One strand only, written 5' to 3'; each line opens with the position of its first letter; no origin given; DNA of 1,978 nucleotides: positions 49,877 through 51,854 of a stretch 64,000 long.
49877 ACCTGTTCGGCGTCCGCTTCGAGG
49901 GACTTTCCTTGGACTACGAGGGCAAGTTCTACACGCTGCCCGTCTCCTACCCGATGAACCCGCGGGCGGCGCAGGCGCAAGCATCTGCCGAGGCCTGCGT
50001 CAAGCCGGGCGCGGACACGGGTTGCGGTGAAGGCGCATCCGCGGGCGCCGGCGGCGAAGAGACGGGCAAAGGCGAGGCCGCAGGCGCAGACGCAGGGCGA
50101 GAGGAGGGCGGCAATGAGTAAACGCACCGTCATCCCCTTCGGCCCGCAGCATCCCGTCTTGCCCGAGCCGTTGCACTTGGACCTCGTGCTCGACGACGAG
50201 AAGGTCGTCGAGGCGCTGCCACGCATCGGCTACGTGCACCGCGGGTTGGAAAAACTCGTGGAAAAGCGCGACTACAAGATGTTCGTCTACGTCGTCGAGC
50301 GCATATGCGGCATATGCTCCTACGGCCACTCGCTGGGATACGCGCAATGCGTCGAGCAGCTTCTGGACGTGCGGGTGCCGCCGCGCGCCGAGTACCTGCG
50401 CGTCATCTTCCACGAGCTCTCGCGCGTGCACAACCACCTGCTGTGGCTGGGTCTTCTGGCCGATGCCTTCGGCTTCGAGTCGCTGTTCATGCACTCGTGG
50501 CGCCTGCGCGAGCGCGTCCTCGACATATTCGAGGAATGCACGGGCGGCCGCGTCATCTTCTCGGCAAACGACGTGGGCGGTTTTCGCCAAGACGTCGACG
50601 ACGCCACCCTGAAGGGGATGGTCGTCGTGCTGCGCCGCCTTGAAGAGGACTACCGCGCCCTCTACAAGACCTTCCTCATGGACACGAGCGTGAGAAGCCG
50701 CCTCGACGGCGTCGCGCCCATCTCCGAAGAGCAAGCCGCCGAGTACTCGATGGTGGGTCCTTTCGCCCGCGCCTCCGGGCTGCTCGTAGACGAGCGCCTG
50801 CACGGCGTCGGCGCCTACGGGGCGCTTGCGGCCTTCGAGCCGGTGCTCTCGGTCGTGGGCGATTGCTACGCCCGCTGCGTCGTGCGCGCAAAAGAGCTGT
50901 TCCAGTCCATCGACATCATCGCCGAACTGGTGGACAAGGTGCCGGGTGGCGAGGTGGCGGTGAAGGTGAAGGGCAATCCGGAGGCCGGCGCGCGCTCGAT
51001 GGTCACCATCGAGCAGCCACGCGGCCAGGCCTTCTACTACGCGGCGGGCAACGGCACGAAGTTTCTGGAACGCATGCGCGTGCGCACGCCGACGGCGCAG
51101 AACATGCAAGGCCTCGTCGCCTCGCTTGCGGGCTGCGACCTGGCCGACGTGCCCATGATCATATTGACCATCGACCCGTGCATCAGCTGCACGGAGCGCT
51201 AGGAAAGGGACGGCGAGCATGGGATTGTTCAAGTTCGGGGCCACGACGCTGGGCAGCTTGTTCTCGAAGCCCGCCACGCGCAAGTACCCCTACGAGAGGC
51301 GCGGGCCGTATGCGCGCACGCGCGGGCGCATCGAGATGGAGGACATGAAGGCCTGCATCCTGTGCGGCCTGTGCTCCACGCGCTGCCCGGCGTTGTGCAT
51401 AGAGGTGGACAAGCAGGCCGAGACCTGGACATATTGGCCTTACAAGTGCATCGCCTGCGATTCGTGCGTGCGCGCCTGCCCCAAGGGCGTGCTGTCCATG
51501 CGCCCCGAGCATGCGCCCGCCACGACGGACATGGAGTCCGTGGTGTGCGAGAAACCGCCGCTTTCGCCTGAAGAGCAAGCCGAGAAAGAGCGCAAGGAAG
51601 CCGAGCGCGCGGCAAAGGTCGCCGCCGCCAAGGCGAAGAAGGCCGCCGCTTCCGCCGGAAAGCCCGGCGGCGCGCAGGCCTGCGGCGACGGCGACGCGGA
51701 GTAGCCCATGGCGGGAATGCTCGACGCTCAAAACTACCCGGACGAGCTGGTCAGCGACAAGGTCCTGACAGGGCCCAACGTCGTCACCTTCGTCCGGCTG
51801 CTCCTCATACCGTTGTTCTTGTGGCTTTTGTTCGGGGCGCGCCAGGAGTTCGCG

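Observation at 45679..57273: Ech-type group 4 [NiFe]-hydrogenase operon contiguous with a methyl-branch C1-tetrahydrofolate gene set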

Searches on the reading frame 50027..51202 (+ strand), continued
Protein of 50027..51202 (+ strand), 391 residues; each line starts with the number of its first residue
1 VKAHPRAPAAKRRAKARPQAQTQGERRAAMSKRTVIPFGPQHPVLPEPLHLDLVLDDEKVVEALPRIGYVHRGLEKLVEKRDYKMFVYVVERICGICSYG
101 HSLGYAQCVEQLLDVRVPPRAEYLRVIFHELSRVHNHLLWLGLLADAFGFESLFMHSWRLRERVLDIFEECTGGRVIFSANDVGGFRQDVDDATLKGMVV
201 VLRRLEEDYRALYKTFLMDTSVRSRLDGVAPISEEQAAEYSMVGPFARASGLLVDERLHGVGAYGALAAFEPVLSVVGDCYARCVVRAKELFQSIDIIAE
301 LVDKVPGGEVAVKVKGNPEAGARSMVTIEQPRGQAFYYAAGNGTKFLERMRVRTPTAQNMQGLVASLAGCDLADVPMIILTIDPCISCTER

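Call 36: find_encoding_contigs(protein=P0133, flank=10000, max_places=1)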
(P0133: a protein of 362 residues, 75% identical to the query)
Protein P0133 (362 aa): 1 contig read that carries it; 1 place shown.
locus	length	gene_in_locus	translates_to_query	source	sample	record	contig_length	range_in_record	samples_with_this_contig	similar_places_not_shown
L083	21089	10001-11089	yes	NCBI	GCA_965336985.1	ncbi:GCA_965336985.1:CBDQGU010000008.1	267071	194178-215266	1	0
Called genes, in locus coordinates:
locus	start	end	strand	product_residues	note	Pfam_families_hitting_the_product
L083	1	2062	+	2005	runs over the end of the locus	-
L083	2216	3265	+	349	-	PF00579:tRNA-synt_1b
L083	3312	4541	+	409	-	PF07690:MFS_1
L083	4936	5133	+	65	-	-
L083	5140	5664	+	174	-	PF00588:SpoU_methylase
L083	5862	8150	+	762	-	PF00662:Proton_antipo_N, PF00361:Proton_antipo_M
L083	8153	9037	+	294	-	PF00146:NADHdh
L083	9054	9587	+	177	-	PF01058:Oxidored_q6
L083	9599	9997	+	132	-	PF00329:Complex1_30kDa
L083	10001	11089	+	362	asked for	PF00374:NiFeSe_Hases, PF00346:Complex1_49kDa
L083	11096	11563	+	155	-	PF13237:Fer4_10, PF14697:Fer4_21, PF00037:Fer4 (faint), PF12838:Fer4_7, PF13187:Fer4_9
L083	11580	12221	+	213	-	PF01066:CDP-OH_P_transf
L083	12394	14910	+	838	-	PF12229:PG_binding_4, PF04294:VanW, PF07501:G5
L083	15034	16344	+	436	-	PF00501:AMP-binding, PF14535:AMP-binding_C_2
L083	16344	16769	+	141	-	PF13291:ACT_4 (faint), PF19571:ACT_8, PF13840:ACT_7 (faint), PF22468:ACT_9 (faint), PF01842:ACT (weak)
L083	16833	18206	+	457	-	PF00768:Peptidase_S11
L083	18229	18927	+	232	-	PF01571:GCV_T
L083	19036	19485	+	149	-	PF16697:Yop-YscD_cpl, PF00498:FHA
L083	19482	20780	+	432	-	PF24568:CC_PcsB, PF00877:NLPC_P60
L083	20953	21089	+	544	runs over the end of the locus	PF00501:AMP-binding, PF13193:AMP-binding_C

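Call 37: find_encoding_contigs(protein=P0202, flank=10000, max_places=1)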
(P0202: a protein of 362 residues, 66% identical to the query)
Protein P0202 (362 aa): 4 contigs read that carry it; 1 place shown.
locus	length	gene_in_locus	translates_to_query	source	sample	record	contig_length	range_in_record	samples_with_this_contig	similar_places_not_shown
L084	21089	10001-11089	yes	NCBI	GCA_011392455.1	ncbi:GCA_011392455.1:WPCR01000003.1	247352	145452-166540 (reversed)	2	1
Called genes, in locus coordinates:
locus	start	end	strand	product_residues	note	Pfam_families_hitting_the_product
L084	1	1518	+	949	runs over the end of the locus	PF00133:tRNA-synt_1, PF01921:tRNA-synt_1f (faint), PF09334:tRNA-synt_1g, PF01406:tRNA-synt_1e (weak), PF08264:Anticodon_1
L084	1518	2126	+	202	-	PF01252:Peptidase_A8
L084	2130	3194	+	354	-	PF01479:S4, PF00849:PseudoU_synth_2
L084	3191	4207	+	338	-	PF00762:Ferrochelatase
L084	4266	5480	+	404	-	PF02441:Flavoprotein, PF04127:DFP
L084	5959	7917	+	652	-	PF00662:Proton_antipo_N, PF00361:Proton_antipo_M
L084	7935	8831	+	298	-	PF00146:NADHdh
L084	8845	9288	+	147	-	PF01058:Oxidored_q6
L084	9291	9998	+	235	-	PF00329:Complex1_30kDa (weak)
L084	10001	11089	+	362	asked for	PF00374:NiFeSe_Hases, PF00346:Complex1_49kDa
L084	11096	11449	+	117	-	PF13484:Fer4_16 (faint), PF12797:Fer4_2 (faint), PF12837:Fer4_6 (faint), PF13237:Fer4_10, PF00037:Fer4 (faint), PF14697:Fer4_21 (weak), PF12838:Fer4_7, PF13187:Fer4_9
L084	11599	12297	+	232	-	PF01066:CDP-OH_P_transf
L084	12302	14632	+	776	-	PF12229:PG_binding_4, PF04294:VanW, PF07501:G5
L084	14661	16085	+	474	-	PF00144:Beta-lactamase (weak), PF00768:Peptidase_S11, PF13354:Beta-lactamase2 (weak)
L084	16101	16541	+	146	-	PF16697:Yop-YscD_cpl, PF00498:FHA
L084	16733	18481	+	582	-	PF01855:POR_N, PF02775:TPP_enzyme_C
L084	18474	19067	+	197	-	PF01558:POR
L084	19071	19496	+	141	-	PF19571:ACT_8, PF22629:ACT_AHAS_ss (faint), PF01842:ACT (weak)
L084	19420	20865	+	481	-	PF00501:AMP-binding, PF14535:AMP-binding_C_2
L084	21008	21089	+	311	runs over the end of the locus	PF00749:tRNA-synt_1c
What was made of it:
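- General role of Ech in ferredoxin metabolism: in Xiamenia, indolepyruvate/2-oxoacid:ferredoxin oxidoreductase genes lie about 5 kb downstream of ech (call 37).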

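Call 38: find_encoding_contigs(protein=P0160, flank=10000, max_places=1)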
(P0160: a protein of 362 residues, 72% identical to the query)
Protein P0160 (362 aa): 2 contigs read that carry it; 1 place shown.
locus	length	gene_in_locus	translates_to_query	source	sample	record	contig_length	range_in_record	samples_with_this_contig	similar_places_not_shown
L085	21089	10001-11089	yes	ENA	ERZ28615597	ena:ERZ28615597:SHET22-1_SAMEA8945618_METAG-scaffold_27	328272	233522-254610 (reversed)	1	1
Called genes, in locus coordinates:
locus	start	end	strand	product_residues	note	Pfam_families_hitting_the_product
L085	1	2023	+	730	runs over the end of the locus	PF13306:LRR_5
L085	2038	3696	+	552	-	PF13203:DUF2201_N (weak), PF09967:DUF2201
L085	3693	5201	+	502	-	PF13401:AAA_22 (faint), PF00004:AAA, PF07728:AAA_5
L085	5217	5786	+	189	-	PF00588:SpoU_methylase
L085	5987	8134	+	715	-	PF00662:Proton_antipo_N, PF00361:Proton_antipo_M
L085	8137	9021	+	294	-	PF00146:NADHdh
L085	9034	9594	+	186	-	PF01058:Oxidored_q6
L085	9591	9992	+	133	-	PF00329:Complex1_30kDa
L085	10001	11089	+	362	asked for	PF00374:NiFeSe_Hases, PF00346:Complex1_49kDa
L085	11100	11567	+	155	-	PF13534:Fer4_17 (faint), PF13237:Fer4_10, PF14697:Fer4_21, PF00037:Fer4 (weak), PF12800:Fer4_4 (faint), PF13484:Fer4_16 (faint), PF12838:Fer4_7, PF13187:Fer4_9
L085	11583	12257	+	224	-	PF01066:CDP-OH_P_transf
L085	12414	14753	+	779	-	PF12229:PG_binding_4, PF04294:VanW, PF07501:G5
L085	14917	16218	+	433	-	PF04443:LuxE (faint), PF00501:AMP-binding, PF14535:AMP-binding_C_2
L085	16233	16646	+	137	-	PF01842:ACT (faint), PF19571:ACT_8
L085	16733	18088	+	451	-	PF00768:Peptidase_S11, PF13354:Beta-lactamase2 (weak)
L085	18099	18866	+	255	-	PF01571:GCV_T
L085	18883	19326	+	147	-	PF16697:Yop-YscD_cpl, PF00498:FHA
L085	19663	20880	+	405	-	PF24568:CC_PcsB, PF00877:NLPC_P60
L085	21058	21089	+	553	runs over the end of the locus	PF00501:AMP-binding, PF13193:AMP-binding_C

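Call 52: search_protein_families(library=ncbifam, proteins=[window:50114-51202:+], max_evalue=0.001)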
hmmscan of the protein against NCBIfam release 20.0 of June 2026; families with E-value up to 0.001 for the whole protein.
window:50114-51202:+ (362 aa): 14 families
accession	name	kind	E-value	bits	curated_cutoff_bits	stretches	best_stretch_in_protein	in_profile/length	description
NF004739.1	PRK06075.1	equivalog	3.6e-80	269.6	360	2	6-284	2-280/384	NADH-quinone oxidoreductase subunit D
TIGR01962.1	NuoD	equivalog_domain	6.4e-67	226.1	459.35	2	4-284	2-282/386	NADH dehydrogenase (quinone) subunit D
NF040602.1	F420_dehyd_FpoD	exception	7.5e-65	219.4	600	1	5-362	8-372/372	F420H2 dehydrogenase subunit FpoD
NF008974.0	PRK12322.1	equivalog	1.9e-62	211.4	522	1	6-356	8-360/366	NADH-quinone oxidoreductase subunit D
NF009808.0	PRK13292.1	equivalog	6.3e-57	193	1156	2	4-280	407-683/791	NADH-quinone oxidoreductase subunit B/C/D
NF005649.0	PRK07415.1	equivalog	8.4e-53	179.8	583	1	3-281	9-288/394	NAD(P)H-quinone oxidoreductase subunit H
NF008728.0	PRK11742.1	equivalog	7.6e-49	166.6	840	1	7-282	217-492/598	NADH-quinone oxidoreductase subunit C/D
TIGR03295.1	frhA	equivalog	4.1e-15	55.7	392.5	1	42-185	40-190/412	coenzyme F420 hydrogenase subunit alpha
NF033181.1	NiFeSe_hydrog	equivalog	1.3e-14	54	600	1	20-112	16-107/507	nickel-dependent hydrogenase large subunit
NF007778.0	PRK10467.1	equivalog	1.4e-11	43.4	969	1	20-111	17-107/567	hydrogenase 2 large subunit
NF045518.1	H2_NiFeSe_large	exception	1.9e-11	43.5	780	1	20-110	16-105/485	NiFeSe hydrogenase large subunit HysA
NF007550.0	PRK10170.1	equivalog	8.9e-10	37.6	1101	1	24-116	35-127/597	Ni/Fe-hydrogenase large subunit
NF041785.2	VhuA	equivalog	2.1e-08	33.1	800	1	42-116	38-112/418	F420-non-reducing hydrogenase Vhu subunit A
NF040828.1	sulfhyd_ShyA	equivalog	4.7e-06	25.7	700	1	23-123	18-120/415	NAD(P)-dependent hydrogenase/sulfhydrogenase 2 subunit alpha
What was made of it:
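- Tried and rejected: NCBIfam gave only NuoD/FpoD-type hits below their cut-offs (call 52).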

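Call 67: find_encoding_contigs(protein=P0183, flank=9000, max_places=2)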
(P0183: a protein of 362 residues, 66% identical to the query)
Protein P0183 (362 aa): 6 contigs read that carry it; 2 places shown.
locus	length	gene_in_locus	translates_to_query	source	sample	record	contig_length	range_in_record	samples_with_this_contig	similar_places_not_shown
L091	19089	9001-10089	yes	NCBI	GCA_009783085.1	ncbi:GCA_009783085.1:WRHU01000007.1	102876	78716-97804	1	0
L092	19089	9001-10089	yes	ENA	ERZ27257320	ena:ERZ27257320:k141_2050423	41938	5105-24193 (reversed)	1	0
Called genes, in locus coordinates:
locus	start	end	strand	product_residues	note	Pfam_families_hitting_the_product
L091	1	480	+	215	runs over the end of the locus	PF13191:AAA_16 (faint), PF00005:ABC_tran, PF02463:SMC_N (faint), PF13304:AAA_21 (faint)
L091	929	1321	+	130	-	PF12704:MacB_PCD (weak)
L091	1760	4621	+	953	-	PF00005:ABC_tran (faint), PF02463:SMC_N (faint), PF03193:RsgA_GTPase (faint), PF13191:AAA_16 (faint), PF13476:AAA_23 (faint), PF13481:AAA_25 (faint), PF17760:UvrA_inter, PF17755:UvrA_DNA-bind, +2 more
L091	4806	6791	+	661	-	PF00662:Proton_antipo_N, PF00361:Proton_antipo_M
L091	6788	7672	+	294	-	PF00146:NADHdh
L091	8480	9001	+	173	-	PF00329:Complex1_30kDa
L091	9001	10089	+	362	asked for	PF00374:NiFeSe_Hases, PF00346:Complex1_49kDa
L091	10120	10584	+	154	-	PF12838:Fer4_7, PF00037:Fer4 (faint), PF12797:Fer4_2 (faint), PF12837:Fer4_6 (faint), PF13237:Fer4_10, PF14697:Fer4_21 (weak), PF13187:Fer4_9, PF13484:Fer4_16 (faint)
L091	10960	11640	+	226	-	PF00923:TAL_FSA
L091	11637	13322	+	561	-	PF07498:Rho_N (weak), PF07497:Rho_RNA_bind, PF00006:ATP-synt_ab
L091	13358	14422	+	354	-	PF01040:UbiA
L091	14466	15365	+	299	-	PF04055:Radical_SAM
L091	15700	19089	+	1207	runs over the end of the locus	-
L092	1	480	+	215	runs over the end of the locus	PF13191:AAA_16 (faint), PF00005:ABC_tran, PF02463:SMC_N (faint), PF13304:AAA_21 (faint)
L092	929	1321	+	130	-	PF12704:MacB_PCD (weak)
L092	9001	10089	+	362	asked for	PF00374:NiFeSe_Hases, PF00346:Complex1_49kDa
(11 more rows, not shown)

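Call 68: find_encoding_contigs(protein=P0157, flank=9000, max_places=2)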
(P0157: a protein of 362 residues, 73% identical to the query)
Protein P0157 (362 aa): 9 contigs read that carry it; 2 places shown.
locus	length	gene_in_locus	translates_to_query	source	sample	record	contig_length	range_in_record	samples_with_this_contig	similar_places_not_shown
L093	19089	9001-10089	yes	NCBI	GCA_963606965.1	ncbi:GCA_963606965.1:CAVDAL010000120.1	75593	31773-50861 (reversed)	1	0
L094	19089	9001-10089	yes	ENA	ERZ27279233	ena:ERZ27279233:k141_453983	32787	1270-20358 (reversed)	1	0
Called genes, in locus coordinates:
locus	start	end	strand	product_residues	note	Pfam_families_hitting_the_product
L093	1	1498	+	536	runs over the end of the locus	PF01235:Na_Ala_symp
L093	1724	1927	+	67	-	PF00313:CSD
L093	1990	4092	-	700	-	PF00999:Na_H_Exchanger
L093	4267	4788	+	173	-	PF00588:SpoU_methylase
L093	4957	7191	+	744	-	PF00662:Proton_antipo_N, PF00361:Proton_antipo_M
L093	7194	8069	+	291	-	PF00146:NADHdh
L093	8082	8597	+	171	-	PF01058:Oxidored_q6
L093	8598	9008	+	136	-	PF00329:Complex1_30kDa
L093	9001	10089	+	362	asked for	PF00374:NiFeSe_Hases, PF00346:Complex1_49kDa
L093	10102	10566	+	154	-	PF13534:Fer4_17 (faint), PF13237:Fer4_10 (weak), PF00037:Fer4 (weak), PF13183:Fer4_8 (faint), PF14697:Fer4_21 (weak), PF12838:Fer4_7, PF13187:Fer4_9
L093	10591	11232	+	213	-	PF01066:CDP-OH_P_transf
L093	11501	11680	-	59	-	-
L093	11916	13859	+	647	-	PF12229:PG_binding_4, PF04294:VanW, PF07501:G5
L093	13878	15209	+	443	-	PF00768:Peptidase_S11, PF07943:PBP5_C (weak)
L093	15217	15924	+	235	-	PF01571:GCV_T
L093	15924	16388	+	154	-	PF16697:Yop-YscD_cpl, PF00498:FHA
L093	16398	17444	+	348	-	-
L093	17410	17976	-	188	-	PF02659:Mntp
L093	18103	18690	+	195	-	PF01569:PAP2, PF14378:PAP2_3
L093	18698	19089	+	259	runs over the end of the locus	PF00793:DAHP_synth_1, PF03102:NeuB (weak)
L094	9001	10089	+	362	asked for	PF00374:NiFeSe_Hases, PF00346:Complex1_49kDa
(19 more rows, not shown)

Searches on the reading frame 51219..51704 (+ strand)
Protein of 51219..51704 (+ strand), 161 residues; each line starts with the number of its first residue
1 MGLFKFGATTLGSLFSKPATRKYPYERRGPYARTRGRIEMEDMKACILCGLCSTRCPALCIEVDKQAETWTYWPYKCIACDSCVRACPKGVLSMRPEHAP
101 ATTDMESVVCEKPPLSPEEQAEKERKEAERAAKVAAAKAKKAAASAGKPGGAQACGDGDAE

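Call 3: search_protein_families(library=pfam, proteins=[window:51219-51704:+])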
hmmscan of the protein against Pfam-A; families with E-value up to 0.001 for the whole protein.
window:51219-51704:+ (161 aa): 12 families
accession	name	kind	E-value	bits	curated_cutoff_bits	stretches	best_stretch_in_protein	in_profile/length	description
PF12838.12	Fer4_7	-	6.9e-12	46.1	27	2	46-91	2-52/52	4Fe-4S dicluster domain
PF00037.32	Fer4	-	8.2e-10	38.5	21.1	1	73-92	4-23/24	4Fe-4S binding domain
PF13187.11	Fer4_9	-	4.3e-08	33.5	27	1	45-91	1-51/52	4Fe-4S dicluster domain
PF13237.11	Fer4_10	-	1.6e-07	31.6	25.5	1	41-88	4-53/53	4Fe-4S dicluster domain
PF13534.11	Fer4_17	-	8.5e-07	29.9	22.2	1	27-58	27-58/61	4Fe-4S dicluster domain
PF14697.11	Fer4_21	-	9.5e-07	29.3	35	1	43-94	5-59/59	4Fe-4S dicluster domain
PF13183.11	Fer4_8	-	6.4e-06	27.1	27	0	25-58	28-66/68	4Fe-4S dicluster domain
PF12797.12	Fer4_2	-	1.4e-05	25.2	24.5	0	42-58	6-22/22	4Fe-4S binding domain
PF13484.11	Fer4_16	-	4.2e-05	24.7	30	0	76-123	1-48/66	4Fe-4S double cluster binding domain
PF12837.12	Fer4_6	-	7.8e-05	22.9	25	0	75-92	7-24/24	4Fe-4S binding domain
PF12800.12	Fer4_4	-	0.00054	20.5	24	0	74-90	1-17/17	4Fe-4S binding domain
PF12798.12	Fer4_3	-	0.00058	20.9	27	0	77-90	1-14/15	4Fe-4S binding domain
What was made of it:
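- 51219..51704 (+): echF: NuoI-like 2x[4Fe-4S] ferredoxin-type subunit. Fer4_7 and related families (call 3).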

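Call 4: search_protein_families(library=ncbifam, proteins=[window:51219-51704:+])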
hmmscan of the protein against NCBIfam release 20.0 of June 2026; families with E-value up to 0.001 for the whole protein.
window:51219-51704:+ (161 aa): 49 families (the best 25 are shown)
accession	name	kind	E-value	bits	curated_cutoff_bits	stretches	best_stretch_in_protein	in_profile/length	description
NF004537.0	PRK05888.1-3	equivalog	1.8e-16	60.3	163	1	9-128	29-167/204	NADH-quinone oxidoreductase subunit NuoI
NF006221.0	PRK08348.1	subfamily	3.5e-16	59.1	124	1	9-132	9-131/136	NADH-plastoquinone oxidoreductase subunit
TIGR01971.1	NuoI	subfamily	3.9e-15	55.5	113.05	1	9-112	4-118/121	NADH-quinone oxidoreductase, chain I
NF004536.0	PRK05888.1-1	equivalog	6.3e-14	51.7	212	1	12-144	22-166/180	NADH-quinone oxidoreductase subunit NuoI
TIGR00403.1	ndhI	equivalog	2.1e-10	40.5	302.35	1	10-106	29-133/183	NAD(P)H-quinone oxidoreductase subunit I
NF004540.0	PRK05888.2-1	equivalog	4.7e-10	39.2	215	1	2-64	3-64/139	NADH-quinone oxidoreductase subunit NuoI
NF004543.0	PRK05888.2-5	equivalog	6.2e-09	35.7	243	1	11-103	27-126/217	NADH-quinone oxidoreductase subunit NuoI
NF038196.1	ferrodoxin_EFR1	subfamily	8.1e-09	35.9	75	1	43-94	183-231/242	EFR1 family ferrodoxin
NF009053.0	PRK12387.1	subfamily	8.6e-09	35.4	204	1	18-108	13-106/180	formate hydrogenlyase complex iron-sulfur subunit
NF042909.1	FMH_DH_FwdF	exception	1.2e-08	34.4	375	1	31-109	213-291/336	tungsten-dependent formylmethanofuran dehydrogenase subunit FwdF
NF040864.1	HgcB_ferredoxin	equivalog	2.7e-08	33.5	99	1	68-108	7-47/93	mercury methylation ferredoxin HgcB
NF043039.1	HgcAB_like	equivalog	4.3e-08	33.1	285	1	33-92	290-349/350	HgcAB-like fusion protein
NF006076.0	PRK08222.1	equivalog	1e-07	31.9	270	1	19-94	14-92/181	hydrogenase 4 subunit H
NF004541.0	PRK05888.2-2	equivalog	1.3e-07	31.6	217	1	20-134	38-153/168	NADH-quinone oxidoreductase subunit NuoI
NF005415.0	PRK06991.1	equivalog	2e-07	30.9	281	1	23-150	65-193/284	electron transport complex subunit RsxB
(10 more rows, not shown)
